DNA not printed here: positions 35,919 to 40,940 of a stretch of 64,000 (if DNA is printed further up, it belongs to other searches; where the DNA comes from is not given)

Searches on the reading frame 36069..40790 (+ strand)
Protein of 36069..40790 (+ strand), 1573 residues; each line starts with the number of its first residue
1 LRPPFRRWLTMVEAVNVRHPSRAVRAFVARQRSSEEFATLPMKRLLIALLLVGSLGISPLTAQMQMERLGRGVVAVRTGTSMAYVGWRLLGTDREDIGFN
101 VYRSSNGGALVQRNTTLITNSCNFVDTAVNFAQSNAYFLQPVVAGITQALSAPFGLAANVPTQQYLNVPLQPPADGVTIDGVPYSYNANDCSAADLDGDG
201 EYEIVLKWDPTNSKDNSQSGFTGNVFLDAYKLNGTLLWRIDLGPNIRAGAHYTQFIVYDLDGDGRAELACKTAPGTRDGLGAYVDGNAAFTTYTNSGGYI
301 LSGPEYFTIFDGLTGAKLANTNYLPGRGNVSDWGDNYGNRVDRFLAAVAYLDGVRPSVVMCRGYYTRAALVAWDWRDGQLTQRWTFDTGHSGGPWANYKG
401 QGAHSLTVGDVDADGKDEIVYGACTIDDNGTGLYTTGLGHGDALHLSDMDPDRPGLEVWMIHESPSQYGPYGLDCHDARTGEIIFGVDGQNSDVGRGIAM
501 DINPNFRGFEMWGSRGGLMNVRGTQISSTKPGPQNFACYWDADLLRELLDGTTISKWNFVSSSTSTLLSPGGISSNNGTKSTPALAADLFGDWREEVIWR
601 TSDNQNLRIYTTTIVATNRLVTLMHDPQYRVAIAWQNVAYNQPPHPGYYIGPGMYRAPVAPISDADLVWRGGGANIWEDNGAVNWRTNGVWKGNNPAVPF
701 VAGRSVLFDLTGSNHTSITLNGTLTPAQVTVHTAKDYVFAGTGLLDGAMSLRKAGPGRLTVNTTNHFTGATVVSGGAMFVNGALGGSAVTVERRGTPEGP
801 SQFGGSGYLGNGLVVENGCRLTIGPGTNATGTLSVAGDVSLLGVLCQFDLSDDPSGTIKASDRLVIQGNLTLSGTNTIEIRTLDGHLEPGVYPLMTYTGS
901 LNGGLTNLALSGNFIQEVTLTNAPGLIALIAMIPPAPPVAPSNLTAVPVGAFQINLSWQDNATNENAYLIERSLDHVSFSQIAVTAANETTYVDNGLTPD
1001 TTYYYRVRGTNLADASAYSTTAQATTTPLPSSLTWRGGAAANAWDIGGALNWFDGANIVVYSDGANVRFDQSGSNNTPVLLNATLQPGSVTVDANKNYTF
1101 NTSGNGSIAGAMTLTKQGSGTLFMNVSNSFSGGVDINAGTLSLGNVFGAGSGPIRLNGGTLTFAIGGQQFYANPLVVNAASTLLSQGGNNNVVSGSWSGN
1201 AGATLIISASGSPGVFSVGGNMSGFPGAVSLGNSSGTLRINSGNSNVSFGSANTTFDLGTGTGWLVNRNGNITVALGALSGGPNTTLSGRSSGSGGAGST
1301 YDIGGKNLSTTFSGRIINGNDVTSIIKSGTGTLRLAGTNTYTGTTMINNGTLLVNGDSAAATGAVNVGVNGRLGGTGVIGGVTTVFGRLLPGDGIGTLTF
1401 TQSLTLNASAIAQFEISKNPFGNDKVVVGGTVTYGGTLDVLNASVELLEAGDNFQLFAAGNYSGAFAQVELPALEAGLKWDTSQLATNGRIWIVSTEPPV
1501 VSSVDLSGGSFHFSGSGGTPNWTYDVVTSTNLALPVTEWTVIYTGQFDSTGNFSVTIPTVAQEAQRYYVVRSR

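Call 64: search_protein_families(library=pfam, proteins=[window:36069-40790:+], max_evalue=0.001)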
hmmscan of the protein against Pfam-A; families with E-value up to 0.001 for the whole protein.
window:36069-40790:+ (1573 aa): 7 families
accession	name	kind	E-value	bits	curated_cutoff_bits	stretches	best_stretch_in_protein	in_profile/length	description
PF21348.3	RGL11_C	-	7e-239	794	27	1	165-658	1-488/490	Rhamnogalacturonan lyase family 11, C-terminal domain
PF12951.13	PATR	-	2.4e-19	69.5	27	3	1114-1143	1-30/30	Passenger-associated-transport-repeat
PF18370.7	RGI_lyase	-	1.4e-17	64.3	27.8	1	65-152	2-81/86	Rhamnogalacturonan I lyases beta-sheet domain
PF01839.29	FG-GAP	-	2.3e-06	27.8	22.1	0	404-423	3-22/37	FG-GAP repeat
PF13517.12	FG-GAP_3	-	7.7e-05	23.6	26.9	0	370-420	18-60/61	FG-GAP-like repeat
PF00041.27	fn3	-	0.0001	22.9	25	1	940-1019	2-78/84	Fibronectin type III domain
PF16656.11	Pur_ac_phosph_N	-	0.0003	21.8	30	0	956-1026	17-93/93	Purple acid Phosphatase, N-terminal domain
